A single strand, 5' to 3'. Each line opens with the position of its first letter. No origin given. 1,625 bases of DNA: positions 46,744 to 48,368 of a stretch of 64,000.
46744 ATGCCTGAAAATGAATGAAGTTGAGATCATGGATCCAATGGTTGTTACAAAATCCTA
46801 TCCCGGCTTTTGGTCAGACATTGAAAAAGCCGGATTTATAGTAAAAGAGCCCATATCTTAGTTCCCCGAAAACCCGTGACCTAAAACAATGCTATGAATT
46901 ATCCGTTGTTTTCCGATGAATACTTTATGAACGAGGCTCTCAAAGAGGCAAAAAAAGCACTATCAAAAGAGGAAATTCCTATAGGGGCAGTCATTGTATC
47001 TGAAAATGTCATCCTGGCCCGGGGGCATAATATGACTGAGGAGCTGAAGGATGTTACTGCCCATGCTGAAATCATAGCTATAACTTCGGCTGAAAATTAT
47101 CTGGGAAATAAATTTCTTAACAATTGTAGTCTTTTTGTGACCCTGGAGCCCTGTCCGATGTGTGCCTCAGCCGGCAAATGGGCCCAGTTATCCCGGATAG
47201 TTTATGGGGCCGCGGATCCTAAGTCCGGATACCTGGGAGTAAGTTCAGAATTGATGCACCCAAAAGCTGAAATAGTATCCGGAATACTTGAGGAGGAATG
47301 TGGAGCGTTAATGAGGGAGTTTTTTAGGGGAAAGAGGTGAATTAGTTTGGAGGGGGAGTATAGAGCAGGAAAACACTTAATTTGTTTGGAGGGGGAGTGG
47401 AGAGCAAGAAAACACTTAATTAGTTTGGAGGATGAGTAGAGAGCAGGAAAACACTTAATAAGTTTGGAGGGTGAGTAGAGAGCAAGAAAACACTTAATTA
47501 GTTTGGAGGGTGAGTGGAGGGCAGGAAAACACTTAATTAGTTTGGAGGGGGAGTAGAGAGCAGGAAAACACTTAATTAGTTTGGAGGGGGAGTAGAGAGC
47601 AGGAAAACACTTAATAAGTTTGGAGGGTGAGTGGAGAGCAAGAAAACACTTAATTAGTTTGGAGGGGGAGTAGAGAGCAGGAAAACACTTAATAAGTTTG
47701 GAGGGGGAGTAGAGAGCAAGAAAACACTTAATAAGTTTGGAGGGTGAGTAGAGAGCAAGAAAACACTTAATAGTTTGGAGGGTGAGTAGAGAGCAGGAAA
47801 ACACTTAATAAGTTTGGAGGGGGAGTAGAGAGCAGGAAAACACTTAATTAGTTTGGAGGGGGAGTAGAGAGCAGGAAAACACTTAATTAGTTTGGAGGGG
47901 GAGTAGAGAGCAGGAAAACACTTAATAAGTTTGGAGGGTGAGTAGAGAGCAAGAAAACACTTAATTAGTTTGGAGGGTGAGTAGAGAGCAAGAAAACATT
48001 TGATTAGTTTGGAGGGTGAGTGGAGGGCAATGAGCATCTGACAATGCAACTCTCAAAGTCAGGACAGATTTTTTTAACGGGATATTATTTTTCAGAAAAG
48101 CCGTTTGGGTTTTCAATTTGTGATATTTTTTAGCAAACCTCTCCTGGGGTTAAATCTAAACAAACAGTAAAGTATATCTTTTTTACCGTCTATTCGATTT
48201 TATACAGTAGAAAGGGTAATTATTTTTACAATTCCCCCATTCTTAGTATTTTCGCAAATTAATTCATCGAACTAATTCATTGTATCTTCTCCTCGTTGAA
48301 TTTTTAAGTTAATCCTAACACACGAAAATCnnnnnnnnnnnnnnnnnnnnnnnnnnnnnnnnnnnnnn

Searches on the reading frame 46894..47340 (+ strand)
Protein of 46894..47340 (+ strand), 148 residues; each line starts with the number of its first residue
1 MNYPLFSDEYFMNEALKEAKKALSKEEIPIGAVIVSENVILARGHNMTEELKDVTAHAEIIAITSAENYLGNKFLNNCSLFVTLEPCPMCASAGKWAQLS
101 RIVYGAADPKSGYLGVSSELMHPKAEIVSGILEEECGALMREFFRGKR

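Call 8: find_related_loci(query=window:46894-47337:+, collection=genome_contigs, flank=6000)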
Query window:46894-47337:+ (148 aa) in genome_contigs; peptide patterns used: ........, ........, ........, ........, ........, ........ (x = any residue, [..] = any of these).
600 stretches matched a pattern (row limit reached: there are more); 581 encode a relative of the query (tblastn E <= 1e-3); the best 80 are kept; 80 distinct loci.
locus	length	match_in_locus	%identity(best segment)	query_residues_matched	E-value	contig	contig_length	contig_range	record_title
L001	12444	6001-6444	66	1-148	1e-68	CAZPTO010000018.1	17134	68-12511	MAG TPA_asm: uncultured Bacteroidaceae bacterium isolate binchicken_co13_402 genome assembly, contig: NODE_4854_length_1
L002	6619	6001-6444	67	1-148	7e-68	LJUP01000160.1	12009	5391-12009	MAG: Bacteroides sp. SM23_62 WORSMTZ_12766, whole genome shotgun sequence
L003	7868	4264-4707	63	1-148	2e-66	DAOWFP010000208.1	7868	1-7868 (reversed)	MAG TPA_asm: Bacteroidota bacterium isolate CSMAG_1968 CSMAG_1968_k141_2095110_length_7868_cov_14.4885, whole genome sho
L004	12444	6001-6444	61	1-148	2e-65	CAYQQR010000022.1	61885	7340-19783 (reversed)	MAG TPA_asm: uncultured Bacteroidaceae bacterium isolate SRP141376_co1_315 genome assembly, contig: NODE_1254_length_618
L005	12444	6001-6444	62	1-148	1e-62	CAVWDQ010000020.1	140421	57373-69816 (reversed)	MAG: uncultured Bacteroidales bacterium isolate MFD03804.bin.2.147 genome assembly, contig: contig_29636, whole genome s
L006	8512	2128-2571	62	1-148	5e-64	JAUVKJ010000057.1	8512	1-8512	MAG: Bacteroides sp. isolate CSMAG_477 CSMAG_477_k141_371864_length_8512_cov_6.8230, whole genome shotgun sequence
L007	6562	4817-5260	60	1-148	5e-64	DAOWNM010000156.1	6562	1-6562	MAG TPA_asm: Bacteroidota bacterium isolate CSMAG_3028 CSMAG_3028_k141_3384356_length_6562_cov_78.0626, whole genome sho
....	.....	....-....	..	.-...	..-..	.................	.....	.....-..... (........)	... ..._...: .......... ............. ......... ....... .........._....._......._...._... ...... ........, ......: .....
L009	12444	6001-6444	61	1-148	2e-63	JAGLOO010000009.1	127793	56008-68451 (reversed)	MAG: Bacteroidales bacterium isolate RS_7_37 ROV157_7.bin.37.fa_9, whole genome shotgun sequence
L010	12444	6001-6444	60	1-148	3e-63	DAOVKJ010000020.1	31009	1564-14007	MAG TPA_asm: Bacteroidota bacterium isolate CSMAG_1416 CSMAG_1416_k141_2842336_length_31009_cov_14.3284, whole genome sh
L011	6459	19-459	63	2-148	2e-61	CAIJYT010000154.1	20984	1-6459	MAG: uncultured Bacteroidales bacterium isolate KR_bin-2728 genome assembly, contig: bin-2728:154/289, whole genome shot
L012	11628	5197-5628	59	5-148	9e-61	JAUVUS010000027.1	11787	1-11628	MAG: Bacteroidales bacterium isolate CSMAG_798 CSMAG_798_k127_7596412_length_11787_cov_15.0663, whole genome shotgun seq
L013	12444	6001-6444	59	1-148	2e-60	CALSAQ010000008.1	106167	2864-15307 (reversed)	MAG: Sphingobacterium thalpophilum isolate JJ-MO2A6-331-2-mx-bin689 genome assembly, contig: JJ-MO2A6-331-C51, whole gen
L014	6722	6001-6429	59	6-148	2e-60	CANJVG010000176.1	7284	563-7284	MAG: Bacteroidetes bacterium isolate RH-23may17-913 genome assembly, contig: RH-23may17-C85685, whole genome shotgun seq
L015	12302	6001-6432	57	5-148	4e-60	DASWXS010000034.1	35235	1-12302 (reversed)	MAG TPA_asm: Bacteroidia bacterium isolate SMAG_U3691 k141_216956, whole genome shotgun sequence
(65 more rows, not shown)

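Call 10: find_encoding_contigs(protein=window:46894-47340:+, flank=4000, max_places=10)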
Protein window:46894-47340:+ (148 aa): no gene with exactly this product is on record in the collection.

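Call 29: search_protein_families(library=pfam, proteins=[window:46894-47337:+], max_evalue=0.01)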
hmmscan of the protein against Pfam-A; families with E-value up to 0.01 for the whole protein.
window:46894-47337:+ (148 aa): 4 families
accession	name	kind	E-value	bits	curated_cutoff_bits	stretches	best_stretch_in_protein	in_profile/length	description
PF14437.12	MafB19-deam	-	6.8e-31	107.5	27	1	7-147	2-141/142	MafB19-like deaminase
PF00383.29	dCMP_cyt_deam_1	-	7.4e-27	93.7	25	1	8-105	4-101/102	Cytidine and deoxycytidylate deaminase zinc-binding region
PF14439.12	Bd3614-deam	-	0.00013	22.4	38.5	1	32-109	12-93/113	Bd3614-like deaminase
PF18785.7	Inv-AAD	-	0.0017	18.7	26.5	1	32-118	2-93/129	Invertebrate-AID/APOBEC-deaminase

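Call 37: find_homologous_proteins(query=window:46894-47337:+, max_evalue=1e-40)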
Query window:46894-47337:+ (148 aa): 2068 proteins with E <= 1e-40 among 8000 candidates; the best 120 are listed.
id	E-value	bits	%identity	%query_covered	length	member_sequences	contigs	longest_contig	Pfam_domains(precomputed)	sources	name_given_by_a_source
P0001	2.8e-92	324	100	100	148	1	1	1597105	PF00383.30,PF14437.13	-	-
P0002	3.5e-81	288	88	100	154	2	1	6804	PF00383.30,PF14437.13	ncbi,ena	-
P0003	5.2e-80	284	84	100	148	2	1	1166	PF00383.30,PF14437.13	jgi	jgi:tRNA(adenine34) deaminase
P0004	9.1e-63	228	67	100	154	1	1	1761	PF00383.30,PF14437.13,PF14439.13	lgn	-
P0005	7.8e-62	225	66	100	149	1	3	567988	PF00383.30,PF14437.13,PF14439.13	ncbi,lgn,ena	-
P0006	8.0e-62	225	65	100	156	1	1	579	PF00383.30,PF14437.13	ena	-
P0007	9.3e-62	225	69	100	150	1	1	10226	PF00383.30,PF14437.13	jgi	-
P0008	9.3e-62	225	69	100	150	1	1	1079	PF00383.30,PF14437.13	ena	-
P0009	1.0e-61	225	67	100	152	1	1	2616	PF00383.30,PF14437.13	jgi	jgi:tRNA(adenine34) deaminase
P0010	1.2e-61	224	70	99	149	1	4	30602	PF00383.30,PF14437.13,PF14439.13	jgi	-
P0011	1.8e-61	224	68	100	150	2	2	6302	PF00383.30,PF14437.13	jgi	jgi:tRNA(adenine34) deaminase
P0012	1.9e-61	224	66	100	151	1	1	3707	PF00383.30,PF14437.13,PF14439.13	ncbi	ncbi:MAG: nucleoside deaminase [Bacteroidales bacterium]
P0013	2.1e-61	224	67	100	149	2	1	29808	PF00383.30,PF14437.13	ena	-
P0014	3.2e-61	223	69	99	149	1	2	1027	PF00383.30,PF14437.13,PF14439.13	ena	-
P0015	3.6e-61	223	66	100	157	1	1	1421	PF00383.30,PF14437.13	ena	-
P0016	6.3e-61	222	68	100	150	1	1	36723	PF00383.30,PF14437.13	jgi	jgi:tRNA(adenine34) deaminase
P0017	6.4e-61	222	67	100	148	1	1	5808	PF00383.30,PF14437.13,PF14439.13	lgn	-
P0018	9.1e-61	222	68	100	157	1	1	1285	PF00383.30,PF14437.13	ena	-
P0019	1.2e-60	221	66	100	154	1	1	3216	PF00383.30,PF14437.13,PF14439.13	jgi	jgi:tRNA(adenine34) deaminase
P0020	1.4e-60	221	67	100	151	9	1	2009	PF00383.30,PF14437.13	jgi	jgi:tRNA(adenine34) deaminase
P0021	1.5e-60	221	67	100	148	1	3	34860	PF00383.30,PF14437.13,PF14439.13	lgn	-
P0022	2.4e-60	220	67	100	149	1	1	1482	PF00383.30,PF14437.13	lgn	-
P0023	2.7e-60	220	67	100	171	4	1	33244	PF00383.30,PF14437.13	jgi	jgi:tRNA(adenine34) deaminase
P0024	2.7e-60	220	66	100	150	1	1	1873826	PF00383.30,PF14437.13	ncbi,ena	-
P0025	3.4e-60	220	66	100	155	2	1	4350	PF00383.30,PF14437.13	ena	-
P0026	3.4e-60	220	64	100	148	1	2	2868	PF00383.30,PF14437.13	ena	-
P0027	4.8e-60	219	65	100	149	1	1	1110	PF00383.30,PF14437.13,PF14439.13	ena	-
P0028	5.6e-60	219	65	100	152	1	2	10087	PF00383.30,PF14437.13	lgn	-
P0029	5.8e-60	219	64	100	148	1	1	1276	PF00383.30,PF14437.13,PF14439.13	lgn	-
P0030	6.0e-60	219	64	100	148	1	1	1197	PF00383.30,PF14437.13,PF14439.13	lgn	-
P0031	7.5e-60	219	66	100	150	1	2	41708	PF00383.30,PF14437.13,PF14439.13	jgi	-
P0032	8.0e-60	219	67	100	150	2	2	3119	PF00383.30,PF14437.13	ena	-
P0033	8.9e-60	218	64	100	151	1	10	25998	PF00383.30,PF14437.13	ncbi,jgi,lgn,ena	-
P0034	9.1e-60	218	65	100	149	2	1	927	PF00383.30,PF14437.13,PF14439.13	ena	-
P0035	1.1e-59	218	64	100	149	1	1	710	PF00383.30,PF14437.13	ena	-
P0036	1.1e-59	218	67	99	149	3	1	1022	PF00383.30,PF14437.13,PF14439.13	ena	-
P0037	1.2e-59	218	62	100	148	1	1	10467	PF00383.30,PF14437.13,PF14439.13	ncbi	-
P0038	1.3e-59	218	66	100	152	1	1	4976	PF00383.30,PF14437.13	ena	-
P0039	1.4e-59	218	66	100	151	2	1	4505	PF00383.30,PF14437.13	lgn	-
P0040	1.6e-59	218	66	100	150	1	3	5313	PF00383.30,PF14437.13,PF14439.13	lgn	-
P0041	1.7e-59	217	62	100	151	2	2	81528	PF00383.30,PF14437.13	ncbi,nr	ncbi:MAG: nucleoside deaminase [Bacteroidales bacterium]|nr:nucleoside deaminase [Bacteroidales bact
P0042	2.0e-59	217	66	100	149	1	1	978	PF00383.30,PF14437.13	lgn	-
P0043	2.1e-59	217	66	100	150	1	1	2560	PF00383.30,PF14437.13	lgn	-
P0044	2.3e-59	217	64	100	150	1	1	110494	PF00383.30,PF14437.13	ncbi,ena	-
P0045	2.3e-59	217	66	100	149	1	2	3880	PF00383.30,PF14437.13,PF14439.13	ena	-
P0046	2.4e-59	217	65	100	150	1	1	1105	PF00383.30,PF14437.13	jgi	jgi:tRNA(adenine34) deaminase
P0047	2.4e-59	217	66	100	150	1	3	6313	PF00383.30,PF14437.13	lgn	-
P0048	2.6e-59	217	64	100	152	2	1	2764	PF00383.30,PF14437.13,PF14439.13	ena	-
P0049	3.0e-59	217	63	100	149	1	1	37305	PF00383.30,PF14437.13,PF14439.13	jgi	jgi:tRNA(adenine34) deaminase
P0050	3.2e-59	217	63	100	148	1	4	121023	PF00383.30,PF14437.13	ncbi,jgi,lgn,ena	-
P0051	3.7e-59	216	65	100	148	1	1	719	PF00383.30,PF14437.13,PF14439.13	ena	-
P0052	3.9e-59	216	65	100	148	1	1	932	PF00383.30,PF14437.13,PF14439.13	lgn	-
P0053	4.7e-59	216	65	100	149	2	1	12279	PF00383.30,PF14437.13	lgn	-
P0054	5.0e-59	216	65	100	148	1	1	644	PF00383.30,PF14437.13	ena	-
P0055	5.3e-59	216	64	100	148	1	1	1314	PF00383.30,PF14437.13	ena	-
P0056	5.7e-59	216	62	100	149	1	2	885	PF00383.30,PF14437.13,PF14439.13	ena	-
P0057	6.2e-59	216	64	100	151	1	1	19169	PF00383.30,PF14437.13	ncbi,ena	-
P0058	7.0e-59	216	65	100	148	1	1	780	PF00383.30,PF14437.13,PF14439.13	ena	-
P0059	7.0e-59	215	65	100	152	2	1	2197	PF00383.30,PF14437.13,PF14439.13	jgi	-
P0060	8.3e-59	215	64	100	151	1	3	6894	PF00383.30,PF14437.13,PF14439.13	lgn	-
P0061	8.4e-59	215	64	100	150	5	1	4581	PF00383.30,PF14437.13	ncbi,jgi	-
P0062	1.1e-58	215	65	100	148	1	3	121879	PF00383.30,PF14437.13,PF14439.13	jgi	jgi:tRNA(adenine34) deaminase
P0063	1.1e-58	215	66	100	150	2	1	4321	PF00383.30,PF14437.13,PF14439.13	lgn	-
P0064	1.1e-58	215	65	100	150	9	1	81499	PF00383.30,PF14437.13,PF14439.13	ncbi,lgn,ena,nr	ncbi:MAG: nucleoside deaminase [Bacteroidales bacterium]|nr:nucleoside deaminase [Bacteroidales bact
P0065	1.1e-58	215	66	99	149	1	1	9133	PF00383.30,PF14437.13,PF14439.13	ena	-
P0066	1.1e-58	215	64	100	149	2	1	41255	PF00383.30,PF14437.13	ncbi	-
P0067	1.1e-58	215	66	100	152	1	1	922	PF00383.30,PF14437.13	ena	-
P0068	1.2e-58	215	64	100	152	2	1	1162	PF00383.30,PF14437.13,PF14439.13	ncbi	-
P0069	1.2e-58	215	67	100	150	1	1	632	PF00383.30,PF14437.13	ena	-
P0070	1.2e-58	215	64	100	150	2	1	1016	PF00383.30,PF14437.13,PF14439.13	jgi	jgi:tRNA(adenine34) deaminase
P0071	1.3e-58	215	63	100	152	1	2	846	PF00383.30,PF14437.13,PF14439.13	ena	-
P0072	1.4e-58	215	64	100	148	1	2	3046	PF00383.30,PF14437.13,PF14439.13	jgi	-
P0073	2.0e-58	214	64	100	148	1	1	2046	PF00383.30,PF14437.13,PF14439.13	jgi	jgi:tRNA(adenine34) deaminase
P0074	2.2e-58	214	64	100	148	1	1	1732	PF00383.30,PF14437.13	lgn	-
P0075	2.3e-58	214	66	100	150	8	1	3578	PF00383.30,PF14437.13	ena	-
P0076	2.5e-58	214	61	100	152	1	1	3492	PF00383.30,PF14437.13,PF14439.13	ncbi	-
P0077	2.5e-58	214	61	100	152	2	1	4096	PF00383.30,PF14437.13,PF14439.13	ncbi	-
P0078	2.9e-58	214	64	100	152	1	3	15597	PF00383.30,PF14437.13,PF14439.13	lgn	-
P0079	3.0e-58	213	62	100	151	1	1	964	PF00383.30,PF14437.13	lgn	-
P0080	3.2e-58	213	64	100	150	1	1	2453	PF00383.30,PF14437.13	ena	-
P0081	3.2e-58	213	63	100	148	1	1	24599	PF00383.30,PF14437.13,PF14439.13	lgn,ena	-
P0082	3.4e-58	213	63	100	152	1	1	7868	PF00383.30,PF14437.13,PF14439.13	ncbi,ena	-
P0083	3.4e-58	213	64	100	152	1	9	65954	PF00383.30,PF14437.13,PF14439.13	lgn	-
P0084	3.8e-58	213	61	100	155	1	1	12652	PF00383.30,PF14437.13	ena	-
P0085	4.2e-58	213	61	100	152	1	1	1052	PF00383.30,PF14437.13,PF14439.13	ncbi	-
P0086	4.2e-58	213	61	100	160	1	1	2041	PF00383.30,PF14437.13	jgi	jgi:tRNA(adenine34) deaminase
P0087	4.4e-58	213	65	97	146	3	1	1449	PF00383.30,PF14437.13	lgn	-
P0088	4.4e-58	213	61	100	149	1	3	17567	PF00383.30,PF14437.13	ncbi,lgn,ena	-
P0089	4.5e-58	213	63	100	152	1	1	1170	PF00383.30,PF14437.13,PF14439.13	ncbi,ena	-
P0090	4.9e-58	213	65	97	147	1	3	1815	PF00383.30,PF14437.13,PF14439.13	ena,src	-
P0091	5.0e-58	213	64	100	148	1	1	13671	PF00383.30,PF14437.13,PF14439.13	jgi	jgi:tRNA(adenine34) deaminase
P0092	5.1e-58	213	66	100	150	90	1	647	PF00383.30,PF14437.13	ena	-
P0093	5.4e-58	213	61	100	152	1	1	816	PF00383.30,PF14437.13,PF14439.13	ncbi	-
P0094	5.6e-58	213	66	99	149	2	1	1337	PF00383.30,PF14437.13,PF14439.13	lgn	-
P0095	5.6e-58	213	61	100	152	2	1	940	PF00383.30,PF14437.13,PF14439.13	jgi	jgi:tRNA(adenine34) deaminase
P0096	6.1e-58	212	61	100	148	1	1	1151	PF00383.30,PF14437.13,PF14439.13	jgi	jgi:tRNA(adenine34) deaminase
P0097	7.0e-58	212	64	100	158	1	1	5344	PF00383.30,PF14437.13,PF14439.13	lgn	-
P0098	7.5e-58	212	64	99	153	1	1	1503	PF00383.30,PF14437.13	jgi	jgi:tRNA(adenine34) deaminase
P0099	7.7e-58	212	64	99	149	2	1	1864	PF00383.30,PF14437.13,PF14439.13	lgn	-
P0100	7.7e-58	212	66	100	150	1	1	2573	PF00383.30,PF14437.13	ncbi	-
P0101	7.9e-58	212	64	99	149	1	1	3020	PF00383.30,PF14437.13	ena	-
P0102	8.1e-58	212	63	99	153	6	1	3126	PF00383.30,PF14437.13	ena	-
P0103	8.8e-58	212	64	100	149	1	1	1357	PF00383.30,PF14437.13,PF14439.13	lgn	-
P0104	9.0e-58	212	62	100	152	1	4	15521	PF00383.30,PF14437.13,PF14439.13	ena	-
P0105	9.3e-58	212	64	100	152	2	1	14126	PF00383.30,PF14437.13,PF14439.13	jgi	-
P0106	1.1e-57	212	63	100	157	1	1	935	PF00383.30,PF14437.13,PF14439.13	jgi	jgi:tRNA(adenine34) deaminase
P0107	1.1e-57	212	66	100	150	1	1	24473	PF00383.30,PF14437.13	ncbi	-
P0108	1.1e-57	212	64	100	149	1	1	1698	PF00383.30,PF14437.13,PF14439.13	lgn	-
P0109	1.1e-57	212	61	100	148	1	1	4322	PF00383.30,PF14437.13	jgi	jgi:tRNA(adenine34) deaminase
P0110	1.2e-57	212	64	100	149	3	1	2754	PF00383.30,PF14437.13,PF14439.13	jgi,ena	-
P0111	1.2e-57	212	64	100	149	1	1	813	PF00383.30,PF14437.13,PF14439.13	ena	-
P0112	1.3e-57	211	64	100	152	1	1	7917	PF00383.30,PF14437.13,PF14439.13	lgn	-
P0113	1.4e-57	211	64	100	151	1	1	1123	PF00383.30,PF14437.13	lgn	-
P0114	1.5e-57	211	62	100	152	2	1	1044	PF00383.30,PF14437.13,PF14439.13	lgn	-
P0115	1.5e-57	211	66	99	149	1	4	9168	PF00383.30,PF14437.13,PF14439.13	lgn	-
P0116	1.5e-57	211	62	100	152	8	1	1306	PF00383.30,PF14437.13,PF14439.13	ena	-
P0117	1.6e-57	211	63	99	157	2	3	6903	PF00383.30,PF14437.13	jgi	-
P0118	1.8e-57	211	64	100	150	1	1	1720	PF00383.30,PF14437.13,PF14439.13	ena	-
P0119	1.9e-57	211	65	100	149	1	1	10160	PF00383.30,PF14437.13,PF14439.13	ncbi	-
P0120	2.1e-57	211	66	99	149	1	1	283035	PF00383.30,PF14437.13,PF14439.13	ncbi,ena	-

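Call 38: find_encoding_contigs(protein=P0002, flank=7000)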
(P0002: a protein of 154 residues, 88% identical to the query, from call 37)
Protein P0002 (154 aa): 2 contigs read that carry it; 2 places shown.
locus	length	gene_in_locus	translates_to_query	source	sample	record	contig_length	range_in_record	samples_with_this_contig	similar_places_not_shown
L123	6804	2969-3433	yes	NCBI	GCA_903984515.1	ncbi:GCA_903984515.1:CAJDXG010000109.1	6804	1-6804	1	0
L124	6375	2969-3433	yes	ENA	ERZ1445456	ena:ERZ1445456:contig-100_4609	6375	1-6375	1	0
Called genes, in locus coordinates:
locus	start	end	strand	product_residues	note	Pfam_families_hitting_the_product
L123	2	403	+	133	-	?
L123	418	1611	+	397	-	PF01979:Amidohydro_1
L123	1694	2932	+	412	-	PF00275:EPSP_synthase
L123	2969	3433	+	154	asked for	PF00383:dCMP_cyt_deam_1, PF14437:MafB19-deam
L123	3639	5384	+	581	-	PF00474:SSF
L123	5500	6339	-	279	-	-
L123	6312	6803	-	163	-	?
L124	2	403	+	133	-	?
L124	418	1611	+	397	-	PF01979:Amidohydro_1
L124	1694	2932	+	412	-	PF00275:EPSP_synthase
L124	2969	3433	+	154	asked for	PF00383:dCMP_cyt_deam_1, PF14437:MafB19-deam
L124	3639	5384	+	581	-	PF00474:SSF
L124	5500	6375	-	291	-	?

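Call 39: find_encoding_contigs(protein=P0003, flank=7000)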
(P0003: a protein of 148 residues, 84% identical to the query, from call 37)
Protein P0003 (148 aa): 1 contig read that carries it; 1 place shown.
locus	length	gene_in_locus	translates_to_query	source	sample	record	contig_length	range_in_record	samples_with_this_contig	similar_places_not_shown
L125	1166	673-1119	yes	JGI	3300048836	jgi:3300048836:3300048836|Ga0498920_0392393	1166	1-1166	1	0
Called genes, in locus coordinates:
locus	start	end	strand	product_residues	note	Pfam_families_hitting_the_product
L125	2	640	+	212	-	?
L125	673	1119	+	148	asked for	PF00383:dCMP_cyt_deam_1, PF14437:MafB19-deam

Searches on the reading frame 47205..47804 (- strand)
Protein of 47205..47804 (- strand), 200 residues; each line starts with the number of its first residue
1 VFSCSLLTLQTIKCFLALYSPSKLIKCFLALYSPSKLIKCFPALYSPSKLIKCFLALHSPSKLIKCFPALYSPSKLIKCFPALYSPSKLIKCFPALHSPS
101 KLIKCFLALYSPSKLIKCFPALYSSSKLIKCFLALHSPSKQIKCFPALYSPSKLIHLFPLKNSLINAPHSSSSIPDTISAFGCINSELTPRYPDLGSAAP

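Call 29: search_protein_families(library=pfam, proteins=[window:47205-47804:-], max_evalue=0.01)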
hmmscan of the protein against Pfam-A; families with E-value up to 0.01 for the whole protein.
window:47205-47804:- (200 aa): 1 family
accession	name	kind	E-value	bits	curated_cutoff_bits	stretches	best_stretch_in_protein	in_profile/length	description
PF20626.4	EGF_Sp38_C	-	0.00093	19.6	24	0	39-54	21-36/50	Zona-pellucida-binding protein (Sp38) C-terminal EGF-like domain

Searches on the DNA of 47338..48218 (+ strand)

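Call 53: search_dna_similar(query=window:47338-48218:+, collection=plasmids, mode=distant, max_rows=10)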
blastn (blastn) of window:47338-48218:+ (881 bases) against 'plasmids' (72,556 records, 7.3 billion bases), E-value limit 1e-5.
No match.

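Call 54: search_dna_similar(query=window:47338-48218:+, collection=phages, mode=distant, max_rows=10)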
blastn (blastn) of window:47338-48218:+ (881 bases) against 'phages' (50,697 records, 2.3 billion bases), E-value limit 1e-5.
No match.

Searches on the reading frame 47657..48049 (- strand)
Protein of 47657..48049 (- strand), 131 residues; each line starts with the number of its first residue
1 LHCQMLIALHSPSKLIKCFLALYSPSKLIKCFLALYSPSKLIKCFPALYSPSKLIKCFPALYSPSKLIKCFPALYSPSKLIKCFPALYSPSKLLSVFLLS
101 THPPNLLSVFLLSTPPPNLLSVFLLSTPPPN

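Call 28: find_homologous_proteins(query=window:47657-48049:-, max_evalue=0.01)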
Query window:47657-48049:-: 8000 candidates shared short words with the query, none scored E <= 0.01.

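Call 29: search_protein_families(library=pfam, proteins=[window:47657-48049:-], max_evalue=0.01)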
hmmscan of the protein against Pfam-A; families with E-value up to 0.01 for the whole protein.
window:47657-48049:- (131 aa): 0 families
